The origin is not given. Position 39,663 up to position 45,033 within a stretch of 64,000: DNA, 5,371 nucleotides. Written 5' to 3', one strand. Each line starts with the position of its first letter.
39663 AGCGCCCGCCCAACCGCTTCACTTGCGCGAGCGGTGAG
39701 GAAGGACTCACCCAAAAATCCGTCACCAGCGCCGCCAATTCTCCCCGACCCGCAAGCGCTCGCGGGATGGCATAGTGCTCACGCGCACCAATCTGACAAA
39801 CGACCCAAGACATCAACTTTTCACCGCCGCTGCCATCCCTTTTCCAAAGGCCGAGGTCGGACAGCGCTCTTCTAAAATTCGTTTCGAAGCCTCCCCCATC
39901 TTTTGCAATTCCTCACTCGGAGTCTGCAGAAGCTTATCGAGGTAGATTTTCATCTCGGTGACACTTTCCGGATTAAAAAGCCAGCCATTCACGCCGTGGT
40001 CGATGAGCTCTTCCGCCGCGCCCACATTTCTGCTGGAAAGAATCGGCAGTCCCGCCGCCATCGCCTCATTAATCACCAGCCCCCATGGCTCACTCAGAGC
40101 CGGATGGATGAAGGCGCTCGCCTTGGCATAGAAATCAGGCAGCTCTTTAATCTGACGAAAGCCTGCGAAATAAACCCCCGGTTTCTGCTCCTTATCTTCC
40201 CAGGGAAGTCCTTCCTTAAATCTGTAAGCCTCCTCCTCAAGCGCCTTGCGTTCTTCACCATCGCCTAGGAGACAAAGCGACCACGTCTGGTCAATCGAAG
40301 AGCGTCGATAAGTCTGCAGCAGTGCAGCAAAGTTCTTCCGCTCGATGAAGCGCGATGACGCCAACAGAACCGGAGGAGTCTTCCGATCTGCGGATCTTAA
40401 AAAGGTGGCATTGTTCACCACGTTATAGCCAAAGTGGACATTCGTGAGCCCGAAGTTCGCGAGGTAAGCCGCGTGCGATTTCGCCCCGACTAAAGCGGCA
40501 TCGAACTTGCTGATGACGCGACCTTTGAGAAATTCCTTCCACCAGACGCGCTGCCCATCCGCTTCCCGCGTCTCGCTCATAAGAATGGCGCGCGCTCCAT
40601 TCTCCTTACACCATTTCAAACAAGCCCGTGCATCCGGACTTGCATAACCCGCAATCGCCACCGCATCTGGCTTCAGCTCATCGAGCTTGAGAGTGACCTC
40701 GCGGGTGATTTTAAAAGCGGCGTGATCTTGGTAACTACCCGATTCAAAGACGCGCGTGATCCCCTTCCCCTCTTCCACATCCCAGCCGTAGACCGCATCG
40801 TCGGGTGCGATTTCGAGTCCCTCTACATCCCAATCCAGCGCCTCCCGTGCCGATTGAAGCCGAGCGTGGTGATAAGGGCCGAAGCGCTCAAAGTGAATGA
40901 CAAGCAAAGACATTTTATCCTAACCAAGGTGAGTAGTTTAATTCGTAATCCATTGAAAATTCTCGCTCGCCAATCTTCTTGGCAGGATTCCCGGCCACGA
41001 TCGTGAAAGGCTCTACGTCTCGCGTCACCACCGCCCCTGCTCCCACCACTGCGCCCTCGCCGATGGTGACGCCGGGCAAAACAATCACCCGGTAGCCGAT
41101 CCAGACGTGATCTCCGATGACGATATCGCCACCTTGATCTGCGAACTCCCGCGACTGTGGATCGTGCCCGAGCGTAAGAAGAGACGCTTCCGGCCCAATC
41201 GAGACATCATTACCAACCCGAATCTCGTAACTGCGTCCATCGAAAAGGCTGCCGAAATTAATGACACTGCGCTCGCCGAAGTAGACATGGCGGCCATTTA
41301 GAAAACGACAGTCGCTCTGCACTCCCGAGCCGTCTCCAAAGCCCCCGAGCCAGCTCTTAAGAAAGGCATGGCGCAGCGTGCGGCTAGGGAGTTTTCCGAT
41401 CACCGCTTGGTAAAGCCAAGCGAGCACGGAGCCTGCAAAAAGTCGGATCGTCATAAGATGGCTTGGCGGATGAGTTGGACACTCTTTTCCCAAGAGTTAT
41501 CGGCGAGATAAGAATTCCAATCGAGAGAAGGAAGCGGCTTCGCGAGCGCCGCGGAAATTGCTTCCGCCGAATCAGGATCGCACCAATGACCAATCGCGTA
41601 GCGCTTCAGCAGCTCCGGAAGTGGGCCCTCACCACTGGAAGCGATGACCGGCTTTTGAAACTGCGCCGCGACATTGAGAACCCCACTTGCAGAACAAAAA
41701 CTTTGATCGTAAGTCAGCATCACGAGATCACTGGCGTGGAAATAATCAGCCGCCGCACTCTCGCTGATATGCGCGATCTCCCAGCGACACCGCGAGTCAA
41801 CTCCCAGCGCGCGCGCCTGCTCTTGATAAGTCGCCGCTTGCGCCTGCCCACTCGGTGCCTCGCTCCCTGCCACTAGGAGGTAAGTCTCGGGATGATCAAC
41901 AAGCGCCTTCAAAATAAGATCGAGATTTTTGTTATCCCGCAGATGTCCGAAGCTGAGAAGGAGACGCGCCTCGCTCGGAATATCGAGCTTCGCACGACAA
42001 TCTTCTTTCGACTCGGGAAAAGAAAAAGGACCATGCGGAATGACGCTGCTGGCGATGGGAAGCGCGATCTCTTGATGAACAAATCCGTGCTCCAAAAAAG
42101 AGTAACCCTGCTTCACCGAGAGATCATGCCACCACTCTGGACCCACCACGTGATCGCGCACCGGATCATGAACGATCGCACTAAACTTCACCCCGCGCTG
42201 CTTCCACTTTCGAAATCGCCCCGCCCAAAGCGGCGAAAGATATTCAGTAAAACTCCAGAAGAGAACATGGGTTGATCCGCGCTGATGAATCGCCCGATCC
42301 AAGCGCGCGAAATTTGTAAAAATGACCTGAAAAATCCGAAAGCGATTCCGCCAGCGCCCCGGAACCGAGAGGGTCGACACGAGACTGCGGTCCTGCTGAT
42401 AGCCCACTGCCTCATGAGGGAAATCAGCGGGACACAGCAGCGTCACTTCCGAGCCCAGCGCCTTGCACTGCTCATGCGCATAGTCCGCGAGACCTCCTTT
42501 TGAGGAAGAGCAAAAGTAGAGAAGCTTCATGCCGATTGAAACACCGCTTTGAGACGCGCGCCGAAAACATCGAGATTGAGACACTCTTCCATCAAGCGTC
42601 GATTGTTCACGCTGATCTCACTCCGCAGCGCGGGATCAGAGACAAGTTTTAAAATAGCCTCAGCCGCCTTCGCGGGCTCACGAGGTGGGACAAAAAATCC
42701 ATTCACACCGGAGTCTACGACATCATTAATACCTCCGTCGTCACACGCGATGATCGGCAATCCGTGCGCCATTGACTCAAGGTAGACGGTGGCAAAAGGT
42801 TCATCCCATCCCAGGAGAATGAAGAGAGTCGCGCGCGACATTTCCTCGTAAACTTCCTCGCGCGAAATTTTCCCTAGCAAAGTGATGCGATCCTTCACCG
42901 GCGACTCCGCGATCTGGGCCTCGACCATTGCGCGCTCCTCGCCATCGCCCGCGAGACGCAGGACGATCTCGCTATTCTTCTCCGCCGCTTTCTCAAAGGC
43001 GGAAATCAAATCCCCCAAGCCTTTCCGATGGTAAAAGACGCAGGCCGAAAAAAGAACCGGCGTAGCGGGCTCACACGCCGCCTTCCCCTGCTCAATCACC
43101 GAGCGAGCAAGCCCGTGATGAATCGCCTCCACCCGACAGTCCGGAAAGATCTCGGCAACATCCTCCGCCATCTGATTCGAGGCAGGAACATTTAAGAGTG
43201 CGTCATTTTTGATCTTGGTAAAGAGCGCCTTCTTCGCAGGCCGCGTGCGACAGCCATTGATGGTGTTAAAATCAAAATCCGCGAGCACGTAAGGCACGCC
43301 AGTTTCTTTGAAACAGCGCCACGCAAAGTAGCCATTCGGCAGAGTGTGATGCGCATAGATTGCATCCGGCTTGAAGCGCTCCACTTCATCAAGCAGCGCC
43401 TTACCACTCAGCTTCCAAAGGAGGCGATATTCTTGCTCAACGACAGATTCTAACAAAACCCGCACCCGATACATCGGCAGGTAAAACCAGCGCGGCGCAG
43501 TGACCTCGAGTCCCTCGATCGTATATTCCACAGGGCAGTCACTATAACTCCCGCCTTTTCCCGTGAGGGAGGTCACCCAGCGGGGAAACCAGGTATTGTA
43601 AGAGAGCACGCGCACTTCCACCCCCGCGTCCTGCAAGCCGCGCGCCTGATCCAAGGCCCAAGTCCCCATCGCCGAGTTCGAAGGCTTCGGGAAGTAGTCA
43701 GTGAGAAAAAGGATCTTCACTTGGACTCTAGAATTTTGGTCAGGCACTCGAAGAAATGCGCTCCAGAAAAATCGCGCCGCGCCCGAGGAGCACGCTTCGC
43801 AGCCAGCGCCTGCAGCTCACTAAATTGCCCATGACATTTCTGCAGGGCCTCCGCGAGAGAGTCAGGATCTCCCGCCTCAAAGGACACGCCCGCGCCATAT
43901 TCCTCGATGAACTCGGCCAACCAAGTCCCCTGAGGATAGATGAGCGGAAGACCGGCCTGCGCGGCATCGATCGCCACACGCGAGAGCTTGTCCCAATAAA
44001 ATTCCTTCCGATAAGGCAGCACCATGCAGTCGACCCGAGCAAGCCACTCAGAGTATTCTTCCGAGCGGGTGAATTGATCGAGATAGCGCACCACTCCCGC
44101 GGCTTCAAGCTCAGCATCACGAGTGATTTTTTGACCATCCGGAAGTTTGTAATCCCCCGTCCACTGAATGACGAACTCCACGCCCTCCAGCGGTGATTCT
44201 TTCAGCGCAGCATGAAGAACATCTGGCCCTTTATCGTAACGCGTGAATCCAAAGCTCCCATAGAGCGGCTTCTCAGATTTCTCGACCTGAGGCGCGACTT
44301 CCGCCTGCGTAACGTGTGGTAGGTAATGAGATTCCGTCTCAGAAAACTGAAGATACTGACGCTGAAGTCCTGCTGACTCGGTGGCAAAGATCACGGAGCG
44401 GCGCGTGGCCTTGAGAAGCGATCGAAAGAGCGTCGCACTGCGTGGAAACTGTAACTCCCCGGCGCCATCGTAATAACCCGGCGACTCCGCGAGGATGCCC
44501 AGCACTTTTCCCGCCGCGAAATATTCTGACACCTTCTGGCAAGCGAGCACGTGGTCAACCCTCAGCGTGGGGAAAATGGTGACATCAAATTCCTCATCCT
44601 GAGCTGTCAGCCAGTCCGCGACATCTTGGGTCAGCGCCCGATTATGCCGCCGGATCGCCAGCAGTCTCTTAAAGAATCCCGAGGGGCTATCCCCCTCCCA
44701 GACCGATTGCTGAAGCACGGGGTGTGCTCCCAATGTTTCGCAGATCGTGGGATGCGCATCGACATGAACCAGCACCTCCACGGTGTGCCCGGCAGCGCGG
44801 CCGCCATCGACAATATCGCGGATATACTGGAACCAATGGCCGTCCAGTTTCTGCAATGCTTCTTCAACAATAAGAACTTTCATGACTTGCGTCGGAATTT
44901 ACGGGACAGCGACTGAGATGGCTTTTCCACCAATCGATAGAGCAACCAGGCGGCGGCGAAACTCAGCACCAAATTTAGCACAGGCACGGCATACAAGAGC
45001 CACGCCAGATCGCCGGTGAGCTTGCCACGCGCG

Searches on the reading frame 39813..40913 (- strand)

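Call 12: search_protein_families(library=pfam, proteins=[window:39813-40913:-], max_evalue=0.001)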
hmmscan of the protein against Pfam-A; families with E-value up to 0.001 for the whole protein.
window:39813-40913:- (366 aa): 3 families
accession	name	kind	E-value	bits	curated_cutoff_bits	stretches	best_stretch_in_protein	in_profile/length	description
PF00534.26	Glycos_transf_1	-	1.5e-29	103.2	26.4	1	176-344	11-170/172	Glycosyl transferases group 1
PF13692.12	Glyco_trans_1_4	-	3.2e-24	86.2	27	1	181-330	2-141/142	Glycosyl transferases group 1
PF20706.3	GT4-conflict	-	8.9e-07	28.6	26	1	256-311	273-327/385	Family 4 Glycosyltransferase in conflict systems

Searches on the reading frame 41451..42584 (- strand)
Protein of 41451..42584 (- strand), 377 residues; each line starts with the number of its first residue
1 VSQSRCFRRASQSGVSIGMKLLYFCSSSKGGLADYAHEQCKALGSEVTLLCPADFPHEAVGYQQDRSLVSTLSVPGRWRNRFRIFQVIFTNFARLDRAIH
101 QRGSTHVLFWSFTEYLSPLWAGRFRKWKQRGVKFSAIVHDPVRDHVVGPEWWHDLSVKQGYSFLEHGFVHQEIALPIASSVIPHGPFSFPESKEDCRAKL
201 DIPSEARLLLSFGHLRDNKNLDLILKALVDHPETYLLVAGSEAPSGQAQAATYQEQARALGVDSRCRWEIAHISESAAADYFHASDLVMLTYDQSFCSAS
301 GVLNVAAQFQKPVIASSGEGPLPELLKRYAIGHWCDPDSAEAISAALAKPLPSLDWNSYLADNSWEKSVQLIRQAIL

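Call 12: search_protein_families(library=pfam, proteins=[window:41451-42584:-], max_evalue=0.001)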
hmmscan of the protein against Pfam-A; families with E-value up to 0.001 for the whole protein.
window:41451-42584:- (377 aa): 2 families
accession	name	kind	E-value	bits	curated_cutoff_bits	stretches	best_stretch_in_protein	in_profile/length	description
PF00534.26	Glycos_transf_1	-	4.5e-15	56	26.4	1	193-349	2-154/172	Glycosyl transferases group 1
PF13439.12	Glyco_transf_4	-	0.00035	21.1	28.5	1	30-152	2-117/170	Glycosyltransferase Family 4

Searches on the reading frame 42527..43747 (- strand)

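Call 12: search_protein_families(library=pfam, proteins=[window:42527-43747:-], max_evalue=0.001)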
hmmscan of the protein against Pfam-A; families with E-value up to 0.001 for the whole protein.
window:42527-43747:- (406 aa): 5 families
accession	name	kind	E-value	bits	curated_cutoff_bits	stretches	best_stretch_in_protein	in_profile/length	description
PF00534.26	Glycos_transf_1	-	1.5e-33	116.2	26.4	1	230-383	16-170/172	Glycosyl transferases group 1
PF13692.12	Glyco_trans_1_4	-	3.9e-27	95.7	27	1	232-371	4-142/142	Glycosyl transferases group 1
PF13439.12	Glyco_transf_4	-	8.3e-08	32.9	28.5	1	28-212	5-165/170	Glycosyltransferase Family 4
PF13579.12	Glyco_trans_4_4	-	2.7e-07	31.5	29.7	1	27-155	3-99/158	Glycosyl transferase 4-like domain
PF20706.3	GT4-conflict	-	0.00047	19.7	26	1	241-348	211-324/385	Family 4 Glycosyltransferase in conflict systems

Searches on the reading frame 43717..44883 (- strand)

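Call 12: search_protein_families(library=pfam, proteins=[window:43717-44883:-], max_evalue=0.001)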
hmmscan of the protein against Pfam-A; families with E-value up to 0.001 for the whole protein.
window:43717-44883:- (388 aa): 2 families
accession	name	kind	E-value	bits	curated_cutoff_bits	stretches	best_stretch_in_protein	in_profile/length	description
PF13692.12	Glyco_trans_1_4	-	6.1e-10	39.9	27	1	215-350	12-139/142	Glycosyl transferases group 1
PF00534.26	Glycos_transf_1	-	1.9e-07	31.2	26.4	1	199-349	9-154/172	Glycosyl transferases group 1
